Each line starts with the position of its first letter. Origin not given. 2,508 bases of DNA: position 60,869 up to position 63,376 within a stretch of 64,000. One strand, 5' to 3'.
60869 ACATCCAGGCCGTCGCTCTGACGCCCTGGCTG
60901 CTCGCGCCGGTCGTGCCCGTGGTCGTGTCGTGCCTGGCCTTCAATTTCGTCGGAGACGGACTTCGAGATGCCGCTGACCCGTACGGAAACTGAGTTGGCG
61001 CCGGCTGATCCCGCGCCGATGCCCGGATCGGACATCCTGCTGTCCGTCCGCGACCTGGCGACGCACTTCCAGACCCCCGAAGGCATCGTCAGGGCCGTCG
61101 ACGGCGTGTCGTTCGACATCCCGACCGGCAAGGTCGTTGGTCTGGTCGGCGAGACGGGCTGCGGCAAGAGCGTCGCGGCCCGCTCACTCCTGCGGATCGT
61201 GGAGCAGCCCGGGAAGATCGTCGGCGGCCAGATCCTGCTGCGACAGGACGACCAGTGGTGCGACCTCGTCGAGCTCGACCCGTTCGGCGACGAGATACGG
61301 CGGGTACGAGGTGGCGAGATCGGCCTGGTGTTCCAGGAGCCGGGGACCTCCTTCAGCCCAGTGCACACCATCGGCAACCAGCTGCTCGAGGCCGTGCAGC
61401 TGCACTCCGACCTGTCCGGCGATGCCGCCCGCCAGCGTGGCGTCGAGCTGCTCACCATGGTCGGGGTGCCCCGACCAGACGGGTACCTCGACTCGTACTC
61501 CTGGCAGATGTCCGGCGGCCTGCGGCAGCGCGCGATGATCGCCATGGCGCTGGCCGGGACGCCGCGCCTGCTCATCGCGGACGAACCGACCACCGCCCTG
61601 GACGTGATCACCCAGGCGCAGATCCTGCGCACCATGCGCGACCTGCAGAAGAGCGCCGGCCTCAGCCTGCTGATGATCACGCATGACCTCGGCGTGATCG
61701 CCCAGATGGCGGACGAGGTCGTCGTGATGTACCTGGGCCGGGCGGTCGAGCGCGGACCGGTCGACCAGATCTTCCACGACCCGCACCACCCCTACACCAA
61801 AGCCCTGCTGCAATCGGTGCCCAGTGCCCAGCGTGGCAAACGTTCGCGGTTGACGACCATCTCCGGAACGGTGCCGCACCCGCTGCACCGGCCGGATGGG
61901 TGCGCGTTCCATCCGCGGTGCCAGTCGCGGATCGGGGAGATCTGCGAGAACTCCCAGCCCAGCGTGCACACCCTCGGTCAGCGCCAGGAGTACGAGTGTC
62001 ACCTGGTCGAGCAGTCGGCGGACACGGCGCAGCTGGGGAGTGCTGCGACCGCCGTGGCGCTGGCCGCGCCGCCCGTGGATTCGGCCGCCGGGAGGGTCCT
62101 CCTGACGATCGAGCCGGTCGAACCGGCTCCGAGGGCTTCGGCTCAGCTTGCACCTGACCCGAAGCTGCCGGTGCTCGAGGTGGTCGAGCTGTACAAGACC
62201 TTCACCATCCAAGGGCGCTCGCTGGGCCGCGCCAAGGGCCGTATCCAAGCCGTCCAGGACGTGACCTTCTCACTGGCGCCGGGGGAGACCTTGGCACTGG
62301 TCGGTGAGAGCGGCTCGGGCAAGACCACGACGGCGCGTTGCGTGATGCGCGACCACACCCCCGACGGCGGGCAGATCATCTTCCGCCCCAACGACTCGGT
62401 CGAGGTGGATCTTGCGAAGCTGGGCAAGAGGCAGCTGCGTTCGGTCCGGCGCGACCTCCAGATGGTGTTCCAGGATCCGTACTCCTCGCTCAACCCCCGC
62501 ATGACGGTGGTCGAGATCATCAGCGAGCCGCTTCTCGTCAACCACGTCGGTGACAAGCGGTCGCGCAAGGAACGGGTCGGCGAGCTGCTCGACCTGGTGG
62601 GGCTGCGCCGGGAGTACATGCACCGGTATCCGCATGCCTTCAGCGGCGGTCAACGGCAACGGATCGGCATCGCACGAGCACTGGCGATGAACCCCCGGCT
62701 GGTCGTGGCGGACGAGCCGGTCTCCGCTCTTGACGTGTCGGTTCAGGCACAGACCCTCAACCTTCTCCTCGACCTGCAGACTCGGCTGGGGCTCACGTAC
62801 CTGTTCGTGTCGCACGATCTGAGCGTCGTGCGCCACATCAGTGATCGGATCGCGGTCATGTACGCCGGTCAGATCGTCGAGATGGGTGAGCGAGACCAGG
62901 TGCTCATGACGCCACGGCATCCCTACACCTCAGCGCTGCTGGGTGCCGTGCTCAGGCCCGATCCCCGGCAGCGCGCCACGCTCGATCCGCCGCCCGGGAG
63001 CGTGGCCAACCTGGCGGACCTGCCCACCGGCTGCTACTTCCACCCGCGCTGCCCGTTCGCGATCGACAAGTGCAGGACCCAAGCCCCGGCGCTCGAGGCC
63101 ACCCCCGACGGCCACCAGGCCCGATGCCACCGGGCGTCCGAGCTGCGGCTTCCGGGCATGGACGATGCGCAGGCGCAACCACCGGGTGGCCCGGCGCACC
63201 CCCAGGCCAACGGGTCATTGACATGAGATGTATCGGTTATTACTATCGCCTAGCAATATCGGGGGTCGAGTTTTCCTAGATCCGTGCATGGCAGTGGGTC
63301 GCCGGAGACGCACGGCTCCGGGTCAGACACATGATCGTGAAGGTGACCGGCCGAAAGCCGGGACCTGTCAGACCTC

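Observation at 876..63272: One 17-bp inverted repeat (RTATCG-N5-CGATAY) precedes almost every transcription unit: a candidate 60-kb single-regulator regulon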

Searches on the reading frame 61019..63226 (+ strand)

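Call 20: search_protein_families(library=pfam, proteins=[window:61019-63226:+], max_evalue=0.001)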
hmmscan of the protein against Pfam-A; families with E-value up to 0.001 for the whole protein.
window:61019-63226:+ (735 aa): 9 families
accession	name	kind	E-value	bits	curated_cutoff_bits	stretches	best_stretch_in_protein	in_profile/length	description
PF00005.33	ABC_tran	-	1.1e-54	185.1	25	2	413-568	2-136/137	ABC transporter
PF08352.17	oligo_HPY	-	1.1e-43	147.8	27.1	2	620-685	1-65/65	Oligopeptide/dipeptide transporter, C-terminal region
PF13401.12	AAA_22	-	8.4e-10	39.5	27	1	425-490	8-64/130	AAA domain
PF13191.12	AAA_16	-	1.2e-08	36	32.6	0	421-463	24-64/167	AAA ATPase domain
PF13304.12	AAA_21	-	5.2e-07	30.5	27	0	136-227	220-303/304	AAA domain, putative AbiEii toxin, Type IV TA system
PF20720.3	nSTAND3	-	2e-05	24.8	27.2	0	418-455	13-50/155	Novel STAND NTPase 3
PF13481.12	AAA_25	-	0.00024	21.2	27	0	403-449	13-59/195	AAA domain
PF05729.18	NACHT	-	0.00037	20.8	26.7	0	424-445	2-23/167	NACHT domain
PF00004.35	AAA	-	0.00048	21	21.2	0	426-485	2-51/131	ATPase family associated with various cellular activities (AAA)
